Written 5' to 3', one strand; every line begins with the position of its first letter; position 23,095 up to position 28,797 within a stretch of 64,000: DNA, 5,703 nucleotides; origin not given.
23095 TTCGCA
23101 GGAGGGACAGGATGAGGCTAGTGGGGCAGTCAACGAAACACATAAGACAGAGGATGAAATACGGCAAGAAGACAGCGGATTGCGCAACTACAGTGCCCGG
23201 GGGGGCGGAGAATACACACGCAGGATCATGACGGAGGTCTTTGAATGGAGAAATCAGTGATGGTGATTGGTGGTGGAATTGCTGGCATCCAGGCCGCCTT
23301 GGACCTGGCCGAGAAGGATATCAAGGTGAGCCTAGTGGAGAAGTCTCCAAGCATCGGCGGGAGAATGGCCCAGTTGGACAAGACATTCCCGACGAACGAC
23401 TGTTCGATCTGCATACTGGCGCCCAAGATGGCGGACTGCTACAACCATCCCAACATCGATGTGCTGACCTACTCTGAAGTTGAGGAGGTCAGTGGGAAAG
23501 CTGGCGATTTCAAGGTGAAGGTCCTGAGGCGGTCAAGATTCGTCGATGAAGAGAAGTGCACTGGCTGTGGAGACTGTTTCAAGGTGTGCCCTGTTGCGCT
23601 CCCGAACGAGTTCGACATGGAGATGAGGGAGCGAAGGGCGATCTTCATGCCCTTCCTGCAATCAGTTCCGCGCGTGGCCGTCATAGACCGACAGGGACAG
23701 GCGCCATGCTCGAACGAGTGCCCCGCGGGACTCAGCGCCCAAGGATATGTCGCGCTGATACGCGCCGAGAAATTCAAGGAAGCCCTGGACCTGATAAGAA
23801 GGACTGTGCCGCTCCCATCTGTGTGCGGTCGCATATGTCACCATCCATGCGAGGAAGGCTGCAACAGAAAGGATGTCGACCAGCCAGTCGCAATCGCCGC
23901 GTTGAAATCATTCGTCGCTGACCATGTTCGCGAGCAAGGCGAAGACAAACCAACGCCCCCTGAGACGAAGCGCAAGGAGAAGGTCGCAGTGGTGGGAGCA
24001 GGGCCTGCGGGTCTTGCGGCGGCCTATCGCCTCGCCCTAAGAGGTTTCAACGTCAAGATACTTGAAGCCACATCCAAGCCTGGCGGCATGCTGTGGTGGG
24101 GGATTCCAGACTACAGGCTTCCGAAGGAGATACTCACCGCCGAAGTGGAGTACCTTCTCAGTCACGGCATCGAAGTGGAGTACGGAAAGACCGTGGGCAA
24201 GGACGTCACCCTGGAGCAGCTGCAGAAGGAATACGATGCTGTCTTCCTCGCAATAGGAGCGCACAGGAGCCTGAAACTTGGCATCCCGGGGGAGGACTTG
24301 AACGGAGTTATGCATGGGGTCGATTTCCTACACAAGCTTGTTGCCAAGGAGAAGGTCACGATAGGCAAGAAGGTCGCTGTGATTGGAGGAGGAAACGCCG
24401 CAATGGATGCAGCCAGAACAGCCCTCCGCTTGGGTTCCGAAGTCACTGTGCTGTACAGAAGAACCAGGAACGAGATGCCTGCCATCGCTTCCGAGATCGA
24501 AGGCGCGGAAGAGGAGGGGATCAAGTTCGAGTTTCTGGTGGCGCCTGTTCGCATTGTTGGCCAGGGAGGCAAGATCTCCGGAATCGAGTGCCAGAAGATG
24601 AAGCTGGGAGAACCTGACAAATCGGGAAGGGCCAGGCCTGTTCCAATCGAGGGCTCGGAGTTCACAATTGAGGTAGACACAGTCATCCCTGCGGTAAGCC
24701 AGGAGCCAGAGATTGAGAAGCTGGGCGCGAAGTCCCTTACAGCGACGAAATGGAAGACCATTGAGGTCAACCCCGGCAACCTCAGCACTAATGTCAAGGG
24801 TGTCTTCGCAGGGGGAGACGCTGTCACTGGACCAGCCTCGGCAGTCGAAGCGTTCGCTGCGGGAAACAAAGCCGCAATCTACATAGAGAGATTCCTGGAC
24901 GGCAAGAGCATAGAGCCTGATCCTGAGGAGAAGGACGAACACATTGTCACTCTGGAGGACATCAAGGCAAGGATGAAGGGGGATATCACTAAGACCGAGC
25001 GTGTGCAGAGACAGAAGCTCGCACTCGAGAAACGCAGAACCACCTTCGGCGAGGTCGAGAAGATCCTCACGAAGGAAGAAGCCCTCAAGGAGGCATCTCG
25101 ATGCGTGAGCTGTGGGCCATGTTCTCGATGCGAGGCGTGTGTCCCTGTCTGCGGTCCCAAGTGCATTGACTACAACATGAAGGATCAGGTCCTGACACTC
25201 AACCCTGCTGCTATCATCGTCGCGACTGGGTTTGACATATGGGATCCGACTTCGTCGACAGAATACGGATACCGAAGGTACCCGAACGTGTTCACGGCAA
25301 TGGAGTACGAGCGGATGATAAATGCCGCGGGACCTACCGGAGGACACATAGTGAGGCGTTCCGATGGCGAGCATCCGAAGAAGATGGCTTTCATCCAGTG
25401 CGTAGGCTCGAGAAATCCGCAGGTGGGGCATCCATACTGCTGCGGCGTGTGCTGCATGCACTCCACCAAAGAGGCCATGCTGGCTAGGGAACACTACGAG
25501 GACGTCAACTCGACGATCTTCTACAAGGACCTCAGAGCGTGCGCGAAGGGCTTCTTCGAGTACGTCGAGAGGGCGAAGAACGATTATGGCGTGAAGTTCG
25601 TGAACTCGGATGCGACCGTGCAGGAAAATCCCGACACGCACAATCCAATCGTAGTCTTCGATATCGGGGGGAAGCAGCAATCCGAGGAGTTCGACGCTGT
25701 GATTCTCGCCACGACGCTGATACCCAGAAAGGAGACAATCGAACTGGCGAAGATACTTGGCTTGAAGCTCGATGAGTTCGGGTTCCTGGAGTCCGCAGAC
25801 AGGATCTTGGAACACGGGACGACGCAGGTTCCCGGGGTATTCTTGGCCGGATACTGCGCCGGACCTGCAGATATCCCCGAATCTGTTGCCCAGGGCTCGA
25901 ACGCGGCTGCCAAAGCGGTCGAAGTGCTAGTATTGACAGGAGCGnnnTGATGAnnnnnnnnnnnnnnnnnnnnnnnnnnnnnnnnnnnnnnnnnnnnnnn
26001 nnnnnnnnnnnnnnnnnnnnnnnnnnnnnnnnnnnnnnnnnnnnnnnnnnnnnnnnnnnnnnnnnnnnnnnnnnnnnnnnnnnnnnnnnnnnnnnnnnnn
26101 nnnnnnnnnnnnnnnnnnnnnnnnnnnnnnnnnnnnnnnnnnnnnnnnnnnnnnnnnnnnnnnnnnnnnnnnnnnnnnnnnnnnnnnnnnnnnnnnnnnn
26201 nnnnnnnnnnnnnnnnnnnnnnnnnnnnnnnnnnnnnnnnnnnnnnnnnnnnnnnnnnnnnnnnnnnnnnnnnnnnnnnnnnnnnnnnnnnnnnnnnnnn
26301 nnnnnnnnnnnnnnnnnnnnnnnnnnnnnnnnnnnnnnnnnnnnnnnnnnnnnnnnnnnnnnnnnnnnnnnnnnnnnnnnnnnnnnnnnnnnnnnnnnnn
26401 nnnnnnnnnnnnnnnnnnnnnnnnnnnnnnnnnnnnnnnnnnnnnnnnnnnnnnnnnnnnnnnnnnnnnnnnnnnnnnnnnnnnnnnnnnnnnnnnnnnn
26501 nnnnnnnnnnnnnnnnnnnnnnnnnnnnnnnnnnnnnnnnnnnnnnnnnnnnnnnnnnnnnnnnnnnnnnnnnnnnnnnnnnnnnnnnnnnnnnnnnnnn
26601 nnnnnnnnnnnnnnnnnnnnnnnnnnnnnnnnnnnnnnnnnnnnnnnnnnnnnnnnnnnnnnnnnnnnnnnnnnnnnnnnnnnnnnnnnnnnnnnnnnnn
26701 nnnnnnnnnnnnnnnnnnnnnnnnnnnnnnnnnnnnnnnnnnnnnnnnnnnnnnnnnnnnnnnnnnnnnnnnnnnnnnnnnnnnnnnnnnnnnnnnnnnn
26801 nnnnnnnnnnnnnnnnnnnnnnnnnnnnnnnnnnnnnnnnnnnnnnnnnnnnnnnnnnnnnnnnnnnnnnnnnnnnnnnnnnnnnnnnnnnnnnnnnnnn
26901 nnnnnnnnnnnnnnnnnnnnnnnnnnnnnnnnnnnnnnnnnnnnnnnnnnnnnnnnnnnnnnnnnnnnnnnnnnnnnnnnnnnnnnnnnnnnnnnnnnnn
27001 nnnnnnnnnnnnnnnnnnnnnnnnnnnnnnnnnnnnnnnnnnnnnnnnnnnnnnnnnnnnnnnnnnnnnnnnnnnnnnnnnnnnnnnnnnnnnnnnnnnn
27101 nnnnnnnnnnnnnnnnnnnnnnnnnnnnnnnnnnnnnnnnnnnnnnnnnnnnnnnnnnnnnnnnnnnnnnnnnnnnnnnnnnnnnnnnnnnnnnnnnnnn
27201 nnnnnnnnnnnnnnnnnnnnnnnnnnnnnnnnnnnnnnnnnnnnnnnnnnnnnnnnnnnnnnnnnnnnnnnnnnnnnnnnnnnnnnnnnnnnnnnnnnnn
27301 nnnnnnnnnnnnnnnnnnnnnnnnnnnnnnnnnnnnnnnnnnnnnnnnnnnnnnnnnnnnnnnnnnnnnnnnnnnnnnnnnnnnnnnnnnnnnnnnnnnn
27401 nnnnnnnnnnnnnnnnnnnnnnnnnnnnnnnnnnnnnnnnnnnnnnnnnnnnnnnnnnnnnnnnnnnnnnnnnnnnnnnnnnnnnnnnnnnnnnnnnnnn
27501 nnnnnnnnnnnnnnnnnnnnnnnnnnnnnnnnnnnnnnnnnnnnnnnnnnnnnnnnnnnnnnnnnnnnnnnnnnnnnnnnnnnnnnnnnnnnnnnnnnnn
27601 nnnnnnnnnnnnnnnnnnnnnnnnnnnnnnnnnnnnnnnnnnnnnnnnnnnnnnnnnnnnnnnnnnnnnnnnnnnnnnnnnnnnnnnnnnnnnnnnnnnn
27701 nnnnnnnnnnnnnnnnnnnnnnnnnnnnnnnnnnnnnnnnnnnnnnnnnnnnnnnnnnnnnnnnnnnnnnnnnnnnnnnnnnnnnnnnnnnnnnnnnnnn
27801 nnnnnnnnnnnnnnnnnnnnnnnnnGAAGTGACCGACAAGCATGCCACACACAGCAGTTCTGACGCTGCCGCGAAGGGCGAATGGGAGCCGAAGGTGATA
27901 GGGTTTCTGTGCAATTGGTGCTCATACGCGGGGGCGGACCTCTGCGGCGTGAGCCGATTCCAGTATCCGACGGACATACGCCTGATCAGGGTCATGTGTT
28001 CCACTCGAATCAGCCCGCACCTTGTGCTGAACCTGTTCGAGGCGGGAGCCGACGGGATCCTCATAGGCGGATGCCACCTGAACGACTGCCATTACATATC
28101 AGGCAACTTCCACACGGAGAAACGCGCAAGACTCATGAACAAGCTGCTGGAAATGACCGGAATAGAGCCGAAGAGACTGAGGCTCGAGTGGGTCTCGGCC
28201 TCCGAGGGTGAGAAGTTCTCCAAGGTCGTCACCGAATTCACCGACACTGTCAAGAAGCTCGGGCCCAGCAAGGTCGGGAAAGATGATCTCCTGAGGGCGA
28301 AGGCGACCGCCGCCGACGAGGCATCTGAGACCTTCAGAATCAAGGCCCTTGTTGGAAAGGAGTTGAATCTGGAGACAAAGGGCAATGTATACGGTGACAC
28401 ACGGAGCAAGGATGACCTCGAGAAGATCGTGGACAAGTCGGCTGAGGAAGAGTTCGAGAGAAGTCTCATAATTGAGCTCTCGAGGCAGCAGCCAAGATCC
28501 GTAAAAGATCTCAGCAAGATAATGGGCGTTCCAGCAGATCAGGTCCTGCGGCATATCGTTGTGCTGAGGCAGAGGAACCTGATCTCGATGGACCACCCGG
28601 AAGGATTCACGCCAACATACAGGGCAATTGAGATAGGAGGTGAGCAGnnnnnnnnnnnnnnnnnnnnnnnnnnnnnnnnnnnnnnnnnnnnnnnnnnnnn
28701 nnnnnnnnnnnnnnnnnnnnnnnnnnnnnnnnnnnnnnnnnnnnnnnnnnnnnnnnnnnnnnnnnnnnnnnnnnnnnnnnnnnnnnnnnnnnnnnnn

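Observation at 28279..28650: Uncharacterised winged-helix-like domain that travels with MvhD, once fused and once as the next gene (32135..32518)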

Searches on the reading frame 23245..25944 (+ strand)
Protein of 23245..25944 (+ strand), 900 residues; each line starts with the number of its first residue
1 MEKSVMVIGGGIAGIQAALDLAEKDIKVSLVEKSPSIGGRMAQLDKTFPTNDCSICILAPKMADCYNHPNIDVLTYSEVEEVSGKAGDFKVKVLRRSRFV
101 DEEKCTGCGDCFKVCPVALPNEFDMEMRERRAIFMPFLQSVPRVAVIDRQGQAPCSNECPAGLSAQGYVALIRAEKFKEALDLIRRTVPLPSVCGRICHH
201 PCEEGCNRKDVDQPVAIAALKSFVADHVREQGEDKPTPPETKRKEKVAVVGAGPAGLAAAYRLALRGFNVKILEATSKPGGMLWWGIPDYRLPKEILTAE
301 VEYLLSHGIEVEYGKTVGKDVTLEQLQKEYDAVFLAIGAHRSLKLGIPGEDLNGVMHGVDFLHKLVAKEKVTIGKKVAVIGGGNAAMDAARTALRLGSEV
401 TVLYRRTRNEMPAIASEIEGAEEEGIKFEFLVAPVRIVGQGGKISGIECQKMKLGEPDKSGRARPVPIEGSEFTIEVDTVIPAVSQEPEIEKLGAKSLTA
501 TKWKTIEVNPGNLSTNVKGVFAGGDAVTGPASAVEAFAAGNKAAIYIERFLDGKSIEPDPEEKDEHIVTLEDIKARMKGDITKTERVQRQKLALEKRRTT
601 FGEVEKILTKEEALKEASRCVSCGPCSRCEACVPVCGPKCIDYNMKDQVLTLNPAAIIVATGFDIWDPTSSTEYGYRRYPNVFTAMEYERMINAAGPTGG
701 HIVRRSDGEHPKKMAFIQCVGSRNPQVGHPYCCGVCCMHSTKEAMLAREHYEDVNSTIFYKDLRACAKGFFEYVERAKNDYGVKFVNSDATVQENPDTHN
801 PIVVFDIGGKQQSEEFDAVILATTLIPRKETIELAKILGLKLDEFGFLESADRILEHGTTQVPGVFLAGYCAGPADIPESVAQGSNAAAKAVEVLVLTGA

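Call 6: search_protein_families(library=ncbifam, proteins=[window:23245-25944:+], max_evalue=0.01)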
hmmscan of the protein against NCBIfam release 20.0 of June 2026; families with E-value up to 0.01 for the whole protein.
window:23245-25944:+ (900 aa): 183 families (the best 25 are shown)
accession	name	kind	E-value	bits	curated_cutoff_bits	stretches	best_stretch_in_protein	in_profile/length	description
NF009410.0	PRK12771.1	subfamily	6e-165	550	516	2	150-641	45-529/566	NAD(P)-binding protein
NF040770.1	hetero_SS_HdrA2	exception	2.4e-158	528.6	1100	2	617-896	287-561/777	CoB-CoM heterodisulfide reductase HdrA2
NF009454.0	PRK12814.1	equivalog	2.4e-150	502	916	1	152-632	101-580/657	putative NADPH-dependent glutamate synthase small subunit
TIGR01316.1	gltA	equivalog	1.8e-123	412.7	471.75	1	151-551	34-449/449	NADPH-dependent glutamate synthase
NF009414.0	PRK12778.1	equivalog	8.2e-122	407.9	1103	2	153-552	337-750/752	bifunctional dihydroorotate dehydrogenase B NAD binding subunit/NADPH-dependent glutamate synthase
TIGR03315.1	Se_ygfK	equivalog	1.2e-107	360.7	835.3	1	153-637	445-898/1012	putative selenate reductase subunit YgfK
NF041891.1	hdrA_Methbact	equivalog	4.3e-102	342.7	1300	2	623-895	284-556/762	ferredoxin:CoB-CoM heterodisulfide reductase subunit HdrA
NF010590.0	PRK13984.1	equivalog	5.2e-101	338.7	946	2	155-553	198-608/611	putative oxidoreductase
NF041778.1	hetero_SS_HdrA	equivalog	2.3e-100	336.6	1400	2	627-895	301-570/771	ferredoxin:CoB-CoM heterodisulfide reductase subunit HdrA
TIGR01318.1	gltD_gamma_fam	subfamily_domain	2.8e-100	336.1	482.95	2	151-552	46-466/467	glutamate synthase, small subunit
NF009408.0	PRK12769.1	equivalog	1e-87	294.8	1003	2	152-555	233-655/659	formate-dependent uric acid utilization protein AegA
NF009413.0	PRK12775.1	equivalog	1e-83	281.8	1895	1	154-554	340-757/1006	putative trifunctional 2-polyprenylphenol hydroxylase/glutamate synthase subunit beta/ferritin domain-containing protein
NF009409.0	PRK12770.1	subfamily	4.1e-82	276.1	343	2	240-555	14-354/360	putative glutamate synthase subunit beta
NF009451.0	PRK12809.1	equivalog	7.6e-80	269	1154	2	152-550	216-633/639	formate-dependent uric acid utilization protein YgfT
NF009415.0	PRK12779.1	equivalog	7.9e-77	259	1519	1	150-548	205-623/944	putative bifunctional glutamate synthase subunit beta/2-polyprenylphenol hydroxylase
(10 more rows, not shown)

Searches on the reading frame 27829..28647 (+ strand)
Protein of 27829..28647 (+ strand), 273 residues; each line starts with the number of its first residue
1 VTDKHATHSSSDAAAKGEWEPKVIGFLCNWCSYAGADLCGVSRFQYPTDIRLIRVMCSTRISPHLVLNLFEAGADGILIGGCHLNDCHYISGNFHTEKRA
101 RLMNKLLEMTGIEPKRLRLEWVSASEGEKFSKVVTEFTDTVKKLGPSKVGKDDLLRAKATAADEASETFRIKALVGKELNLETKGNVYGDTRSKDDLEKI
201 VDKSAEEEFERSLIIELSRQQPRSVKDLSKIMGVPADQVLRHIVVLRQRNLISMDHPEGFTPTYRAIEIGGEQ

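Call 4: search_protein_families(library=pfam, proteins=[window:27829-28647:+], max_evalue=1)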
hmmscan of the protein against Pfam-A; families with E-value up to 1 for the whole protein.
window:27829-28647:+ (273 aa): 8 families
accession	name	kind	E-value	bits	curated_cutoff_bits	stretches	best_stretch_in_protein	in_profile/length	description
PF02662.21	FlpD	-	4.6e-51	172.4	22.3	1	23-145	1-123/123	Methyl-viologen-reducing hydrogenase, delta subunit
PF12840.13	HTH_20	-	0.0021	18.4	27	1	217-252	13-48/51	Helix-turn-helix domain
PF21476.4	PF0610-like_N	-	0.0073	17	33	1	214-244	6-36/50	PF0610-like, N-terminal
PF01022.26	HTH_5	-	0.01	16.2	22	1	211-253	4-46/47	Bacterial regulatory protein, arsR family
PF00570.28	HRDC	-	0.013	15.9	23.8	1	209-241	27-59/68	HRDC domain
PF24409.1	wHTH-PRTase_assc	-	0.027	14.9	27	1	213-253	2-42/83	wHTH-PRTase associated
PF12802.13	MarR_2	-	0.094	13.3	27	1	214-252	11-50/61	MarR family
PF24270.1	HTH_Cmi2_C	-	0.2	12.4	27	1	193-255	60-121/125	Cmi2, C-terminal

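Call 6: search_protein_families(library=ncbifam, proteins=[window:27829-28647:+], max_evalue=0.01)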
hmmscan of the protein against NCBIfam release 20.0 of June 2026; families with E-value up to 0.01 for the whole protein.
window:27829-28647:+ (273 aa): 5 families
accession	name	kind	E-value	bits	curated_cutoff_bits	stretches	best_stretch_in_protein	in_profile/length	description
NF040770.1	hetero_SS_HdrA2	exception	1.7e-54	185.2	1100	1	11-147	638-774/777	CoB-CoM heterodisulfide reductase HdrA2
NF045873.1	F420_non_VhuD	exception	5.6e-34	117.1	215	1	20-148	1-129/132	F420-non-reducing hydrogenase iron-sulfur subunit VhuD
NF041891.1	hdrA_Methbact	equivalog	2.5e-12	45.8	1300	1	16-143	639-760/762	ferredoxin:CoB-CoM heterodisulfide reductase subunit HdrA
NF033788.1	HTH_metalloreg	subfamily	0.00028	20.6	55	1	213-254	15-57/77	metalloregulator ArsR/SmtB family transcription factor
NF041778.1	hetero_SS_HdrA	equivalog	0.003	15.4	1400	1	22-78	655-711/771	ferredoxin:CoB-CoM heterodisulfide reductase subunit HdrA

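Call 57: predict_structure(alignment_id=A4)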
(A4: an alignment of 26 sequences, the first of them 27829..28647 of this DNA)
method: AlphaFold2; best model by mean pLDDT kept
length: 273 residues; sequences in the alignment: 26
mean_pLDDT: 89.2   pTM: 0.85
mean pLDDT of the five models: 89.2, 88.5, 88.3, 87.0, 86.6
residues with pLDDT >= 90: 191; 70-90: 52; 50-70: 22; < 50: 8
segments of 3 or more residues with pLDDT < 50: 271-273
pLDDT, mean of each block of 10 residues (from residue 1): 51 64 93 64 77 92 97 97 83 90 98 98 88 94 96 97 96 88 89 92 97 98 98 98 98 97 91 41
secondary structure, 60 per line:
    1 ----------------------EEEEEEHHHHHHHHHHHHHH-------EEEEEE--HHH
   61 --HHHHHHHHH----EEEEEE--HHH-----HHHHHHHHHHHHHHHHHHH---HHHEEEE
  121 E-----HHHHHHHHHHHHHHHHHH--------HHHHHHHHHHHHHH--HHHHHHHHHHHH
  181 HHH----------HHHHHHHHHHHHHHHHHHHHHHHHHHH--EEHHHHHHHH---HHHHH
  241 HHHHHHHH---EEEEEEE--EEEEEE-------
elements in order: E23-28 H29-42 E50-55 H63-71 E76-81 H92-110 E117-121 H127-144 H153-166 H169-183 H194-220 H225-232 H236-248 E252-258 E261-266

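Call 61: fold_search(model_id=the predicted structure, library=pdb)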
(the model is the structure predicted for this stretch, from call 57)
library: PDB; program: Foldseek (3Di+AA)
matches with E <= 10: 1400; with E <= 0.001: 4
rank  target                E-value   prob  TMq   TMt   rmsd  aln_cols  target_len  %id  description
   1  5odc_D                5.4e-16  1.00  0.47  0.92   1.4       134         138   57  Heterodisulfide reductase / [NiFe]-hydrogenase complex from Methanothermococcus thermolithotrophicus at 2.3 A resoluti (released 2017-08-30)
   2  5odh_D                6.0e-16  1.00  0.47  0.92   1.4       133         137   56  Heterodisulfide reductase / [NiFe]-hydrogenase complex from Methanothermococcus thermolithotrophicus soaked with heter (released 2017-08-30)
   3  8rvu_F                8.8e-15  1.00  0.45  0.93   1.4       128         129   55  CryoEM structure of the Elp-Hdr complex of Methanothermobacter marburgensis state 2 (composite structure) (released 2025-05-14)
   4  7bkb_F                4.3e-13  1.00  0.46  0.89   1.4       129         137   49  Formate dehydrogenase - heterodisulfide reductase - formylmethanofuran dehydrogenase complex from Methanospirillum hun (released 2021-09-29)
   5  8qkf_A                1.6e-02  1.00  0.20  0.52   7.6        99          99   18  SmtB protein of Mycobacterium smegmatis (released 2024-09-25)
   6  1kz6_A                1.8e-02  0.99  0.29  0.47   5.8       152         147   10  Mutant enzyme W63Y/L119F Lumazine Synthase from S.pombe (released 2002-07-24)
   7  1kz6_C                1.9e-02  0.99  0.29  0.46   5.8       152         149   10  Mutant enzyme W63Y/L119F Lumazine Synthase from S.pombe (released 2002-07-24)
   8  6cdb_A                2.3e-02  1.00  0.21  0.57   7.1        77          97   19  Crystal Structure of V66L CzrA in the Zn(II)bound state (released 2018-07-11)
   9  4omy_A                2.4e-02  1.00  0.20  0.55   1.5        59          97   24  Crystal Structure of SeMet NolR from Sinorhizobium fredii in complex with oligo AT DNA (released 2014-04-16)
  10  4omz_B                2.4e-02  1.00  0.20  0.54   6.7        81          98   21  Crystal Structure of NolR from Sinorhizobium fredii (released 2014-04-16)
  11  3cuo_A                2.4e-02  1.00  0.19  0.50   7.5        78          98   20  Crystal structure of the predicted DNA-binding transcriptional regulator from E. coli (released 2008-06-17)
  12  6p6f_B                2.4e-02  0.93  0.26  0.43  11.2       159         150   13  BG505 SOSIP-I53-50NP (released 2019-06-19)
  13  5j6x_B                2.7e-02  1.00  0.21  0.80   2.1        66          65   24  Crystal structure of the apo-Zalpha of Zebrafish PKZ (released 2016-09-07)
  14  8qkf_B                2.9e-02  1.00  0.19  0.54   8.4        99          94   17  SmtB protein of Mycobacterium smegmatis (released 2024-09-25)
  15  1kz1_A                3.0e-02  0.99  0.29  0.46   5.8       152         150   10  Mutant enzyme W27G Lumazine Synthase from S.pombe (released 2002-07-24)
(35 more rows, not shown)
